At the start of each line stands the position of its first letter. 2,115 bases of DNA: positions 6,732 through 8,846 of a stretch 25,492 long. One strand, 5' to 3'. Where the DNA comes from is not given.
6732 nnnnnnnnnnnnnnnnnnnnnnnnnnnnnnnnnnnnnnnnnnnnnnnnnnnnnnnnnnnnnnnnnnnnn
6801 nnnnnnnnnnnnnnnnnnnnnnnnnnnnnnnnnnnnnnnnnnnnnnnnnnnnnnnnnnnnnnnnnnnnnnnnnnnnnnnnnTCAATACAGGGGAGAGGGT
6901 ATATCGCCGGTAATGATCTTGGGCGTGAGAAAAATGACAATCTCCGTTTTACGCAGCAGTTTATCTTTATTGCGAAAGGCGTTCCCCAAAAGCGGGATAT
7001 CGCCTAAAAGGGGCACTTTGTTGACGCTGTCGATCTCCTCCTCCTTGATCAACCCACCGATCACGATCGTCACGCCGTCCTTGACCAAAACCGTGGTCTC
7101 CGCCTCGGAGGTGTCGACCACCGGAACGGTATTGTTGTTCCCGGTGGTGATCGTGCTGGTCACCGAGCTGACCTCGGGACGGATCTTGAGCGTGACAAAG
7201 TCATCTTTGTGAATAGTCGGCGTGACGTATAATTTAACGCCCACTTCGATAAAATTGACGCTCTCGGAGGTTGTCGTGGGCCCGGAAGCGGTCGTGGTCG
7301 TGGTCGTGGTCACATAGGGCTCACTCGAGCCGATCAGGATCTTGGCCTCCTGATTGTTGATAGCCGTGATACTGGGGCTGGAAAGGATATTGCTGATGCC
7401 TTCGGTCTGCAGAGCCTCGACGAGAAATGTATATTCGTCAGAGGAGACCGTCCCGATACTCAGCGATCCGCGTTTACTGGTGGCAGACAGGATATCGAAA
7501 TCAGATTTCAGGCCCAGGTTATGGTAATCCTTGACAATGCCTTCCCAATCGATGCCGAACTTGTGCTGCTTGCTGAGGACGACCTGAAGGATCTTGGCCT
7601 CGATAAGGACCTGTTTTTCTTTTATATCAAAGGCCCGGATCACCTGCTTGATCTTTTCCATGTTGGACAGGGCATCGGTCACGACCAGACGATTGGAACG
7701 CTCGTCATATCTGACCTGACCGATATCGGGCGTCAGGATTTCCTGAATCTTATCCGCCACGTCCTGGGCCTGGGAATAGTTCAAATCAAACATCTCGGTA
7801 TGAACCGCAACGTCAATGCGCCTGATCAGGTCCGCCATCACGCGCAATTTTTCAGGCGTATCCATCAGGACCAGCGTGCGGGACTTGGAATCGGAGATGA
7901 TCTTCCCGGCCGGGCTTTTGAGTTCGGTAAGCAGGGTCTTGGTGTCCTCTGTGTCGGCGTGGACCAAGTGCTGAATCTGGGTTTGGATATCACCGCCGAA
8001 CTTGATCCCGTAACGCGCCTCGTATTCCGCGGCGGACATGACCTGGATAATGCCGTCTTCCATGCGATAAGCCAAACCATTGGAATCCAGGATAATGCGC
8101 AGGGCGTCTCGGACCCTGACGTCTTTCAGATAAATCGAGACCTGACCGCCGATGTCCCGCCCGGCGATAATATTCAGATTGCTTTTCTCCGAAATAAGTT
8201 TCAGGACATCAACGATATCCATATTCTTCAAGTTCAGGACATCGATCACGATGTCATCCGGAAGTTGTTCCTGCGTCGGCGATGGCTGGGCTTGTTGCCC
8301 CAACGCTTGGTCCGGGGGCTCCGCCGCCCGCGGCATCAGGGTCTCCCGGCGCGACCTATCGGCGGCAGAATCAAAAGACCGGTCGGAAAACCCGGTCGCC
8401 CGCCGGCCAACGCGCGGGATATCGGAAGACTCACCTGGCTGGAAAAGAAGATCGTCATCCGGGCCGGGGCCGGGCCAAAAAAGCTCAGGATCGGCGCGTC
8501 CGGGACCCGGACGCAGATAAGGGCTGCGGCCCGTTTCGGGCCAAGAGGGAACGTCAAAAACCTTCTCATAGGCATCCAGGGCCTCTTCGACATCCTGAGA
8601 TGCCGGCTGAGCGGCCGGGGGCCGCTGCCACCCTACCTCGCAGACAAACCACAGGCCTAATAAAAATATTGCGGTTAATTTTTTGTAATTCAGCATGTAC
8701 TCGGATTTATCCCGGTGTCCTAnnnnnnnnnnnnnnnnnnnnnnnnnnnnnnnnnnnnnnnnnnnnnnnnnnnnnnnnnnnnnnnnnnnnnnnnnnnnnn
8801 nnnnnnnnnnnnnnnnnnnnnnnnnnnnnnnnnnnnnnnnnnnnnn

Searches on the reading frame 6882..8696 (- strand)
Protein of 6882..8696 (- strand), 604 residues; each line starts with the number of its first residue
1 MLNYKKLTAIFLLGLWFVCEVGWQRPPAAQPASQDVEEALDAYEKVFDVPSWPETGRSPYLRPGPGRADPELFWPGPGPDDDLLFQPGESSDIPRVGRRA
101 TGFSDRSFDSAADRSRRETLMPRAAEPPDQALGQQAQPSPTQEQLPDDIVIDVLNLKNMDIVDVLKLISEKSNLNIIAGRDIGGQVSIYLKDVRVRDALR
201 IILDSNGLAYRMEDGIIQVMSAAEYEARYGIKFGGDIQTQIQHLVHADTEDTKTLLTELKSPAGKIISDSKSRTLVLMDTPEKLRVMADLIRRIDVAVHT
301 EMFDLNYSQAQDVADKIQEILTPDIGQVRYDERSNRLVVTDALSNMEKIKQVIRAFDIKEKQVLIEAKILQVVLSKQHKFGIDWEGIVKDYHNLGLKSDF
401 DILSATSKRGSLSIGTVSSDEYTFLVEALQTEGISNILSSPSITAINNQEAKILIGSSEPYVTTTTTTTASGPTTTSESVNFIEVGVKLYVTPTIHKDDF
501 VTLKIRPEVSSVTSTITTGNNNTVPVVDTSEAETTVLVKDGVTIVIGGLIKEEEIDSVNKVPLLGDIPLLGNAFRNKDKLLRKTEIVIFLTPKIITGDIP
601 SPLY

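Call 5: search_protein_families(library=pfam, proteins=[window:6882-8696:-], max_evalue=0.01)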
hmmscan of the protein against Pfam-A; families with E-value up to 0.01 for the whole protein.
window:6882-8696:- (604 aa): 4 families
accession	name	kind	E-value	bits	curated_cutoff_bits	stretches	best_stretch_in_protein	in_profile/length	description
PF00263.26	Secretin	-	1.1e-51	175.2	27.5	1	428-595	1-168/169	Bacterial type II and III secretion system protein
PF03958.22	Secretin_N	-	2.8e-21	75.9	28.2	2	300-362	1-69/69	Bacterial type II/III secretion system short domain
PF07660.19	STN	-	9.2e-08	32.2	28.4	1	174-220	1-50/52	Secretin and TonB N terminus short domain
PF21305.2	type_II_gspD_N0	-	0.00024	21.3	27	1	154-217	1-69/71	GspD-like, N0 domain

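Call 8: search_solved_structures(query=window:6882-8696:-, show_alignments=2, max_evalue=0.00001)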
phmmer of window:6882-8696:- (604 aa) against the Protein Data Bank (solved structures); distinct sequences matched with E-value up to 0.00001: 23.
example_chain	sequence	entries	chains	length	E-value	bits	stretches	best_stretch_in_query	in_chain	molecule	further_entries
5wln_G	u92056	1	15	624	4.9e-41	144.1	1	328-596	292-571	Type II secretion system protein D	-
5zdh_A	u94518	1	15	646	2.5e-38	135.1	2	410-596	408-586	Type II secretion system protein D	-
3jc8_Qa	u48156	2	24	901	3.2e-38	134.8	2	425-596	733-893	PilQ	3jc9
6i1x_A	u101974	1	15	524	1.1e-36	129.7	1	329-595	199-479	Type II secretion system protein D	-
5wq7_A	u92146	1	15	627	2.4e-36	128.6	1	264-598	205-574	Putative type II secretion system protein D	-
5wq8_A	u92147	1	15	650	3.6e-36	128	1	404-598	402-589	Type II secretion system protein D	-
9x0w_A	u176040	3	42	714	4.7e-36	127.6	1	400-596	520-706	Fimbrial assembly protein PilQ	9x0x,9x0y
6ve2_A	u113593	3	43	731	5.4e-36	127.4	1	400-596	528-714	Fimbrial assembly protein PilQ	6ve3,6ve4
5wq9_A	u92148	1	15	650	1.9e-35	125.6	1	398-598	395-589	Type II secretion system protein D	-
6i1y_A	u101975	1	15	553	2.1e-35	125.5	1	414-597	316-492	General secretion pathway protein GspD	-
9k8v_A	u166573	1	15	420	4.2e-35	124.5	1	404-598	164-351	General secretion pathway protein D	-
5w68_A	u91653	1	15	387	4.4e-34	121.1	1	410-596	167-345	Putative type II secretion protein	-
6w6m_A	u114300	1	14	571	1.4e-33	119.4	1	299-595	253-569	Type IV pilus secretin PilQ family protein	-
6hcg_A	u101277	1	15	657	1.3e-32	116.3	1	329-596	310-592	Type II secretion system protein D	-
4av2_A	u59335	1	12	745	5.1e-31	111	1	321-595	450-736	TYPE IV PILUS BIOGENESIS AND COMPETENCE PROTEIN PILQ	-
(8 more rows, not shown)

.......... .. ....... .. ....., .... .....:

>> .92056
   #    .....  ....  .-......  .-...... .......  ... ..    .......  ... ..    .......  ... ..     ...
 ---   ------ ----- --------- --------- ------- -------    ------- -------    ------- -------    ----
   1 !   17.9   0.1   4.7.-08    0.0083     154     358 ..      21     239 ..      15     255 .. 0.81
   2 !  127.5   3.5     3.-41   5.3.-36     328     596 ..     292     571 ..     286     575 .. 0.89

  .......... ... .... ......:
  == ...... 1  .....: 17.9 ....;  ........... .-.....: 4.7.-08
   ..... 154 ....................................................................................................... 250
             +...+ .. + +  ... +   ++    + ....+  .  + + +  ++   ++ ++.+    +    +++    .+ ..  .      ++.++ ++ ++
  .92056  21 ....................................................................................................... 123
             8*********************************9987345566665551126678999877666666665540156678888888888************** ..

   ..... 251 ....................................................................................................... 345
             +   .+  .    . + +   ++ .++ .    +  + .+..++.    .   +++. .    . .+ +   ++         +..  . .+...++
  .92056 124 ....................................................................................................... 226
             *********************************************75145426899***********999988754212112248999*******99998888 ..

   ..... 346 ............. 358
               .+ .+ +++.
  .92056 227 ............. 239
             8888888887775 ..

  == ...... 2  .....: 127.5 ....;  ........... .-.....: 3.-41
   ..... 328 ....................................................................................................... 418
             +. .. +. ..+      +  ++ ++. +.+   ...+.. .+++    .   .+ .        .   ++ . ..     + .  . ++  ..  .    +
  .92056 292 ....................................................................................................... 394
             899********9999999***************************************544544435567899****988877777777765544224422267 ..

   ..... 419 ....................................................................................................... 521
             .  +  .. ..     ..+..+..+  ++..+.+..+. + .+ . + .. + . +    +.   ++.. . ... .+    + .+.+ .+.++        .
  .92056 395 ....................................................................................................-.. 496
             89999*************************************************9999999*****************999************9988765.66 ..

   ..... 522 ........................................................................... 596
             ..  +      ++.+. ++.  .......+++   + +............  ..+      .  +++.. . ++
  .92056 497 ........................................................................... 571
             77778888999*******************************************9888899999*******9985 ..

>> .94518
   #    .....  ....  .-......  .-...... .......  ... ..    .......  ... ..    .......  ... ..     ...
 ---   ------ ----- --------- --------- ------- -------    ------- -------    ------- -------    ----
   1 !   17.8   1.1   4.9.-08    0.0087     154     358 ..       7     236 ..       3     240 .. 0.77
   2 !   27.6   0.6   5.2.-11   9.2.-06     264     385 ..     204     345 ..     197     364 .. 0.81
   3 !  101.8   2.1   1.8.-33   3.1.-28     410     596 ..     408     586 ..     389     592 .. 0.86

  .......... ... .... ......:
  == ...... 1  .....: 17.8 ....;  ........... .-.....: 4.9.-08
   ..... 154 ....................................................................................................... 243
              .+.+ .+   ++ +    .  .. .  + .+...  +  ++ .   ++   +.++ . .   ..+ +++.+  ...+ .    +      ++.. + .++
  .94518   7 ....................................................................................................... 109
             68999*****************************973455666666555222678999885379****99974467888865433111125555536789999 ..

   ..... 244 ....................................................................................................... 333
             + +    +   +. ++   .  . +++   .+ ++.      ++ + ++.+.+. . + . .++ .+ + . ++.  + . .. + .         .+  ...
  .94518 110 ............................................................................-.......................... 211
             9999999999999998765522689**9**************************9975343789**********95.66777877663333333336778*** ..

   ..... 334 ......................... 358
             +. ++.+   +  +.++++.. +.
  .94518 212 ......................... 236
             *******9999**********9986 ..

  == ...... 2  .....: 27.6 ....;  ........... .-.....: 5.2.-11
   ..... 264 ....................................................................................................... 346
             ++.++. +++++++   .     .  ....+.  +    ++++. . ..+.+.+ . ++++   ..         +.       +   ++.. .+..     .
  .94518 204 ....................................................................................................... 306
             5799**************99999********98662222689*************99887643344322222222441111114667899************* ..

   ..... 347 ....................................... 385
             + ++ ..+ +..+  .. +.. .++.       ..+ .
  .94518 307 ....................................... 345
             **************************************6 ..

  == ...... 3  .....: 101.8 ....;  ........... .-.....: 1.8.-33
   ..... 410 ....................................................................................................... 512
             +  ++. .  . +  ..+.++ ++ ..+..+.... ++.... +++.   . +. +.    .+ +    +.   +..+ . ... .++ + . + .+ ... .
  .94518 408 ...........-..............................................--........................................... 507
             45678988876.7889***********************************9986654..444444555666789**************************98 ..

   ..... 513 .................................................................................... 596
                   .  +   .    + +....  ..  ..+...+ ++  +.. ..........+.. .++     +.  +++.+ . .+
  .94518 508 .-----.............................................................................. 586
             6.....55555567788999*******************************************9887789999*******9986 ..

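Call 41: search_protein_families(library=ncbifam, proteins=[window:6882-8696:-], max_evalue=0.001)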
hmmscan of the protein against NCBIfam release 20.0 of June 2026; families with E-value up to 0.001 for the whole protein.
window:6882-8696:- (604 aa): 9 families
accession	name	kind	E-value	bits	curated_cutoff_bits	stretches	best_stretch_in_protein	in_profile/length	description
TIGR02515.1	IV_pilus_PilQ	subfamily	4.6e-80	269.7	284.35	3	402-595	239-427/428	type IV pilus secretin PilQ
TIGR02517.1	type_II_gspD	equivalog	2e-76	257.8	351.35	2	328-598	303-593/600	type II secretion system secretin GspD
TIGR02519.1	pilus_MshL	equivalog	1.4e-54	185.1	250.2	1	337-595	10-290/290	pilus (MSHA type) biogenesis protein MshL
NF010083.0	PRK13568.1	equivalog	9.8e-53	179.4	554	2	298-596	121-418/419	DNA uptake porin HofQ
NF007851.2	PRK10560.1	exception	3.5e-46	157.8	598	2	294-596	113-410/412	DNA uptake porin HofQ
TIGR02516.1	type_III_yscC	equivalog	2.9e-40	138.2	238.45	1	326-596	199-462/463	type III secretion system outer membrane ring subunit SctC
NF011873.0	PRK15346.1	equivalog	2.2e-28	99.2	524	1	328-581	238-480/499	EscC/YscC/HrcC family type III secretion system outer membrane ring protein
NF042912.1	Amuc_1098_fam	equivalog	1.2e-24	86.4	750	2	510-595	711-796/805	Amuc_1098 family type IV pilus outer membrane protein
TIGR02520.1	pilus_B_mal_scr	equivalog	1.4e-22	80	287.65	1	305-560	216-481/513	PilN family type IVB pilus formation outer membrane protein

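Call 42: predict_structure(alignment_id=A5)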
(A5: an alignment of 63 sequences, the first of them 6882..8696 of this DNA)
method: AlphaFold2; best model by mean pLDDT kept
length: 604 residues; sequences in the alignment: 63
mean_pLDDT: 81.7   pTM: 0.62
mean pLDDT of the five models: 81.7, 80.6, 80.4, 80.3, 79.2
residues with pLDDT >= 90: 387; 70-90: 61; 50-70: 39; < 50: 117
segments of 3 or more residues with pLDDT < 50: 22-41, 43-76, 81-122, 128-136, 401-405
pLDDT, mean of each block of 10 residues (from residue 1): 62 67 43 46 43 37 41 44 42 40 38 40 48 51 76 97 98 97 96 96 97 95 97 94 97 97 96 96 97 97 97 97 96 98 97 95 96 91 94 82 51 95 93 90 96 94 92 93 94 96 95 88 89 96 95 90 90 92 94 84 50
secondary structure, 60 per line:
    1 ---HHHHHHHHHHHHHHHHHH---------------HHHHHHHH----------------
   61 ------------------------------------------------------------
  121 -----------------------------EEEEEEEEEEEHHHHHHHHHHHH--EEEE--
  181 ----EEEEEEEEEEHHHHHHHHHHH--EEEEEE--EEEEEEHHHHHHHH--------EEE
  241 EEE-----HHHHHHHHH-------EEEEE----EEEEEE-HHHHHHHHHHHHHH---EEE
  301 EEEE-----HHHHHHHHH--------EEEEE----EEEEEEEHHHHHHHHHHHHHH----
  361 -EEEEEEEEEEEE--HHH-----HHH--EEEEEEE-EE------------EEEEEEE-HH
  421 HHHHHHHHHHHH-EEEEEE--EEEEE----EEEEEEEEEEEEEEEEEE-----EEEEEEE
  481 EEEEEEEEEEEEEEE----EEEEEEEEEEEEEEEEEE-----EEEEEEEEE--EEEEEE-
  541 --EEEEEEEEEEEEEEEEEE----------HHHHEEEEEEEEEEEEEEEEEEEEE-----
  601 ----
elements in order: H4-21 H37-44 E150-160 H161-172 E175-178 E185-194 H195-205 E208-213 E216-221 H222-229 E238-243 H249-257 E265-269 E274-279 H281-294 E298-304 H310-318 E327-331 E336-342 H343-356 E362-373 E389-395 E411-417 H419-432 E434-439 E442-446 E451-468 E474-495 E500-517 E523-531 E534-539 E543-560 H571-574 E575-595
